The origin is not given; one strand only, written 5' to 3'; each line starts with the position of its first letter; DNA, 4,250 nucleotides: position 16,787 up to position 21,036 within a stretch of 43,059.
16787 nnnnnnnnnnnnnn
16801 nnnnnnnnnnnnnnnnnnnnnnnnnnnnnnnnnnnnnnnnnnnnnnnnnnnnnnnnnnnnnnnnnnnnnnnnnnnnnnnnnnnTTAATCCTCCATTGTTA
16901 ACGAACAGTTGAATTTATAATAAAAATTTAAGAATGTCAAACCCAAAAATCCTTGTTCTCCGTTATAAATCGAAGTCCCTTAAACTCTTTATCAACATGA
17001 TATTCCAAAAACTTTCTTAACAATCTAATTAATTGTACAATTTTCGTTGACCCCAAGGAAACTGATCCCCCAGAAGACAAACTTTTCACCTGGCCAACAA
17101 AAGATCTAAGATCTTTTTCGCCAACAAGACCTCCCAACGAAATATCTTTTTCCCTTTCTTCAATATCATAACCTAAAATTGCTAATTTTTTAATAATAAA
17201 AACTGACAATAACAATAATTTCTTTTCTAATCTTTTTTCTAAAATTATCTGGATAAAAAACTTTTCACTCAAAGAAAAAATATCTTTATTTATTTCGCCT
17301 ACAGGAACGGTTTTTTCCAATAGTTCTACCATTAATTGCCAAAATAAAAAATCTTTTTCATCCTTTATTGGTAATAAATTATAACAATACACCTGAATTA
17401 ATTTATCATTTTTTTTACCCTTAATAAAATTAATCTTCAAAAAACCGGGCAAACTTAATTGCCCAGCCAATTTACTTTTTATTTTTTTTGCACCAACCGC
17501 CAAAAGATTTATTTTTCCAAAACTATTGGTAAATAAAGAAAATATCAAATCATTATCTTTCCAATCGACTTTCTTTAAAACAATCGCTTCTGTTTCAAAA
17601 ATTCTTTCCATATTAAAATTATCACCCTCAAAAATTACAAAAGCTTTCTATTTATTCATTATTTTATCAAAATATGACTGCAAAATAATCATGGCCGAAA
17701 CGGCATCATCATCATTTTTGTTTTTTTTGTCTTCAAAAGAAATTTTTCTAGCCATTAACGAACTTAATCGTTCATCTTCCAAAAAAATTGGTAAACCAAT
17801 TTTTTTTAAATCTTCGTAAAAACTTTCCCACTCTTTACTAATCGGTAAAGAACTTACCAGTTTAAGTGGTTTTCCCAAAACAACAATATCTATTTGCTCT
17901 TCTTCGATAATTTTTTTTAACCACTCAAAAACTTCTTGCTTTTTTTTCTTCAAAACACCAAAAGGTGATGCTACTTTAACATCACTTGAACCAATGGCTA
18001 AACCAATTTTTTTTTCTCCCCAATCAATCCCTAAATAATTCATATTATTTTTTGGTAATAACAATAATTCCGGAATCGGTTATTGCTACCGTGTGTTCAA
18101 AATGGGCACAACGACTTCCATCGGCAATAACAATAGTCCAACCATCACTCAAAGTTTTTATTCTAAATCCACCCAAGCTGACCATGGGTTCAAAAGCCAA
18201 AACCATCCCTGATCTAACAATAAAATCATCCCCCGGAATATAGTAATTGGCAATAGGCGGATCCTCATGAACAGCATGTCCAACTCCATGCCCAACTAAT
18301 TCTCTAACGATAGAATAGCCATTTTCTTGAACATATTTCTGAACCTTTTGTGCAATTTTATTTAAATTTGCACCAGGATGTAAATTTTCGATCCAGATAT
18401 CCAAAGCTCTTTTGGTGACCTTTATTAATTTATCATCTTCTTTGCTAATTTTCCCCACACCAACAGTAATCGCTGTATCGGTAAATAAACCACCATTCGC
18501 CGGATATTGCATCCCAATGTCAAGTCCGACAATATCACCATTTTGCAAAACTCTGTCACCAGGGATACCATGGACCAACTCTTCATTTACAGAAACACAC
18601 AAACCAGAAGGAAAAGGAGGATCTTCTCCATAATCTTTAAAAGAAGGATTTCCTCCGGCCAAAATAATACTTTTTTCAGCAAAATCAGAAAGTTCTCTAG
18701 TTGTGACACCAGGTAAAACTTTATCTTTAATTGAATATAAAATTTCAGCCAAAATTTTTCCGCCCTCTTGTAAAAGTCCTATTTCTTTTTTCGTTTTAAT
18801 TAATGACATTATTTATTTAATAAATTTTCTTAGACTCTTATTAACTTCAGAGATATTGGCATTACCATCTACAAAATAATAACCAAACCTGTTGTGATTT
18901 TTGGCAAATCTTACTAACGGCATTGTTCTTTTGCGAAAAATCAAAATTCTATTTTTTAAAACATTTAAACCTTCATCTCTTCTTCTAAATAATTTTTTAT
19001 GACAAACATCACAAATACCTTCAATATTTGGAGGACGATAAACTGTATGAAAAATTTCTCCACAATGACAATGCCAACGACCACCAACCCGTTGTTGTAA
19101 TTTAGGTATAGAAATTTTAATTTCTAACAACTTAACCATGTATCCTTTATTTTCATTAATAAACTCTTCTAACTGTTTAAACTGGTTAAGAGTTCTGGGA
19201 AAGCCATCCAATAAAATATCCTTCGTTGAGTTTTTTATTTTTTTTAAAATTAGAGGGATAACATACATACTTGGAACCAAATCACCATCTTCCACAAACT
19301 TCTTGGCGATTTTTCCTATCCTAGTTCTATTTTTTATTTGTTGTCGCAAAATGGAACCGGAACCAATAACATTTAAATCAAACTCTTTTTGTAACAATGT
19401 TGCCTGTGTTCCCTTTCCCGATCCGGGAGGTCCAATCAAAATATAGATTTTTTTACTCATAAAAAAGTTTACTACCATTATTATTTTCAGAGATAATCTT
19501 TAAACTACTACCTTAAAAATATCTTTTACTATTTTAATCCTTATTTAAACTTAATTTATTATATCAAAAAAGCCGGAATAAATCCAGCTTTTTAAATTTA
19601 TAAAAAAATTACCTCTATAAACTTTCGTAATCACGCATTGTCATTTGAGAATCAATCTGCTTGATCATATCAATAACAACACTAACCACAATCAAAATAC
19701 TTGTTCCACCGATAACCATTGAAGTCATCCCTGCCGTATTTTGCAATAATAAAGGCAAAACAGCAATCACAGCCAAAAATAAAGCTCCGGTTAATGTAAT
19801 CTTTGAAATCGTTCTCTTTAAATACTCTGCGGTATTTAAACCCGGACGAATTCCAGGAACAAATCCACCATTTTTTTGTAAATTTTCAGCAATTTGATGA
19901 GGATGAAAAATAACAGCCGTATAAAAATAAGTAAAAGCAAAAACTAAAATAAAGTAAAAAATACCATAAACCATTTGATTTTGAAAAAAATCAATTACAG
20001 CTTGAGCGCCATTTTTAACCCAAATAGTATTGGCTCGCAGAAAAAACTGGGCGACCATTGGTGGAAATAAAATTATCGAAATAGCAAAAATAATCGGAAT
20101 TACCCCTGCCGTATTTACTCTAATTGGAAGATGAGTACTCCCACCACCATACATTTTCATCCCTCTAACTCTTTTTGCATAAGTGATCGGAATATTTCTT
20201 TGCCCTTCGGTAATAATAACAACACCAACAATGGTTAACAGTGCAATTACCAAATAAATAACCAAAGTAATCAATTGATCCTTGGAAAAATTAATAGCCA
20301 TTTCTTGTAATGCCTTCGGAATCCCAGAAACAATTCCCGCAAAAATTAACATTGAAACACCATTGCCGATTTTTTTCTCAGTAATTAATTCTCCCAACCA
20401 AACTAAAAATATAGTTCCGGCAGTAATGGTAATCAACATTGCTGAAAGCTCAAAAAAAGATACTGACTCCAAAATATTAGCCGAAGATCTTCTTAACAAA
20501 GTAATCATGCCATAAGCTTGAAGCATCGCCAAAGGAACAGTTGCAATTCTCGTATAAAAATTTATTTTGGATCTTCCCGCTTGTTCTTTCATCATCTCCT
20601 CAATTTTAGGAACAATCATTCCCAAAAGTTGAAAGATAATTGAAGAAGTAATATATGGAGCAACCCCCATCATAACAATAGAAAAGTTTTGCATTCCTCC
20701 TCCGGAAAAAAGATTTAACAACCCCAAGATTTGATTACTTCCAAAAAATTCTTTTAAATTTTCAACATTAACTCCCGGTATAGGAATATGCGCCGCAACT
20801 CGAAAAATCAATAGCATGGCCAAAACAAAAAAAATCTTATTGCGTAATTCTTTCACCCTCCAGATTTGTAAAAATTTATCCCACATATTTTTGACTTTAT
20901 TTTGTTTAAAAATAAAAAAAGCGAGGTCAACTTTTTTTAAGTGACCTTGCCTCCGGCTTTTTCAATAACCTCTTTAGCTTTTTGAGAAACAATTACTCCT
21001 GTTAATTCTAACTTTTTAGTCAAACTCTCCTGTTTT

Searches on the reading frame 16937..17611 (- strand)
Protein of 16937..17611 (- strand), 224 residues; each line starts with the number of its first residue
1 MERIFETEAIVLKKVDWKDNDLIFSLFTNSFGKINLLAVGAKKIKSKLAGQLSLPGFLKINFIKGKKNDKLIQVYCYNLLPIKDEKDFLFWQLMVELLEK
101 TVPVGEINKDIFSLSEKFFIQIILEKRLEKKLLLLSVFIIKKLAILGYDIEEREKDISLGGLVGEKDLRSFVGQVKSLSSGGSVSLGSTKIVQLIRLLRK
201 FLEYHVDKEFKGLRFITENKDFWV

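Call 34: search_protein_families(library=pfam, proteins=[window:16937-17611:-], max_evalue=0.001)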
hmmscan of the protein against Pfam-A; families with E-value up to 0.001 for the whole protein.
window:16937-17611:- (224 aa): 2 families
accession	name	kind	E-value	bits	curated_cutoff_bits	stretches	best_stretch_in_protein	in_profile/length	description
PF11967.14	RecO_N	-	2.2e-13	50.5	27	1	4-58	3-57/80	Recombination protein O N terminal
PF02565.21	RecO_C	-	4.8e-05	23.6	22.1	0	92-150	11-66/157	Recombination protein O C terminal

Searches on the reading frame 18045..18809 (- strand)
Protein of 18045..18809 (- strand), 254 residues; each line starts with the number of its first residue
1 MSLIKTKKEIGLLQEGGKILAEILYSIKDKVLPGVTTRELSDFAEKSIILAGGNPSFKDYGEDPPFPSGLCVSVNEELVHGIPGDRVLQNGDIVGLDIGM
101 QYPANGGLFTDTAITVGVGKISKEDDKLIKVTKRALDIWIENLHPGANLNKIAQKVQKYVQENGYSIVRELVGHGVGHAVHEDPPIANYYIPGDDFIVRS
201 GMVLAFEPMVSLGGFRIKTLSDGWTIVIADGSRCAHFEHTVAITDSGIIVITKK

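Call 34: search_protein_families(library=pfam, proteins=[window:18045-18809:-], max_evalue=0.001)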
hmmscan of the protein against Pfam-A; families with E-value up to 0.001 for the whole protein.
window:18045-18809:- (254 aa): 1 family
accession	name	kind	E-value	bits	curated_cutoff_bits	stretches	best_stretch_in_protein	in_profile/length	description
PF00557.29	Peptidase_M24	-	1.2e-42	146.6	23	1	13-245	3-208/208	Metallopeptidase family M24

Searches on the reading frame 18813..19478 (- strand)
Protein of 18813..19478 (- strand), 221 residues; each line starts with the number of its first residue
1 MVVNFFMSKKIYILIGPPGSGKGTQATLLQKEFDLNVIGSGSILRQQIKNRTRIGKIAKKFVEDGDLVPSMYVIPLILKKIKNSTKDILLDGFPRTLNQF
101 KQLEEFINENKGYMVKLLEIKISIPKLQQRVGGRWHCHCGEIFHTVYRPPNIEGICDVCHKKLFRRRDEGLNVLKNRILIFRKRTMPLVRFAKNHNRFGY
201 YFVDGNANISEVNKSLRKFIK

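Call 34: search_protein_families(library=pfam, proteins=[window:18813-19478:-], max_evalue=0.001)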
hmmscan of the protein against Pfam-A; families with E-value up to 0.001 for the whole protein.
window:18813-19478:- (221 aa): 3 families
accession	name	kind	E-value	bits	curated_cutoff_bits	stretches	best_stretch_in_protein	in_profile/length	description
PF00406.28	ADK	-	1.2e-33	116.8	26.8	1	14-195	1-149/151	Adenylate kinase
PF13207.12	AAA_17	-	4.4e-16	59.9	27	1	15-119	1-109/136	AAA domain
PF05191.20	ADK_lid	-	6.1e-11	42.5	26.6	1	134-168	1-36/36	Adenylate kinase, active site lid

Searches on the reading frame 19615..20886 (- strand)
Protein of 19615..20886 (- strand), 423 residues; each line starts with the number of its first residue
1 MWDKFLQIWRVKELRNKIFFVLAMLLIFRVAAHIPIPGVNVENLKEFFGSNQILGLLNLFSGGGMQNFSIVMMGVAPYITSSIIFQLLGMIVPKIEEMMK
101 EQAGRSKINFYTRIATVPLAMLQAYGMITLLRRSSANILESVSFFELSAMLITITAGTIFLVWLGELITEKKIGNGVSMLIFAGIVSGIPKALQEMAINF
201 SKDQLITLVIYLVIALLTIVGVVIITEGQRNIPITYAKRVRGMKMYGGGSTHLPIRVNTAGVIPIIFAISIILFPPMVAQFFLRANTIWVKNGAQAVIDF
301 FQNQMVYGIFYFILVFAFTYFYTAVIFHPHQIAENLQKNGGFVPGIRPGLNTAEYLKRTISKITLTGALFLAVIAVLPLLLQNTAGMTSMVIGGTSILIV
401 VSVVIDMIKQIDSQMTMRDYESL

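Call 33: search_protein_families(library=pfam, proteins=[window:19615-20886:-], max_evalue=0.001)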
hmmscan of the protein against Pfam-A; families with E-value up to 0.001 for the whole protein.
window:19615-20886:- (423 aa): 1 family
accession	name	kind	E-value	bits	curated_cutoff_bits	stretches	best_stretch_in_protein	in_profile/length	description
PF00344.25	SecY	-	4.9e-101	338.6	32.2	1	69-407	1-305/306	SecY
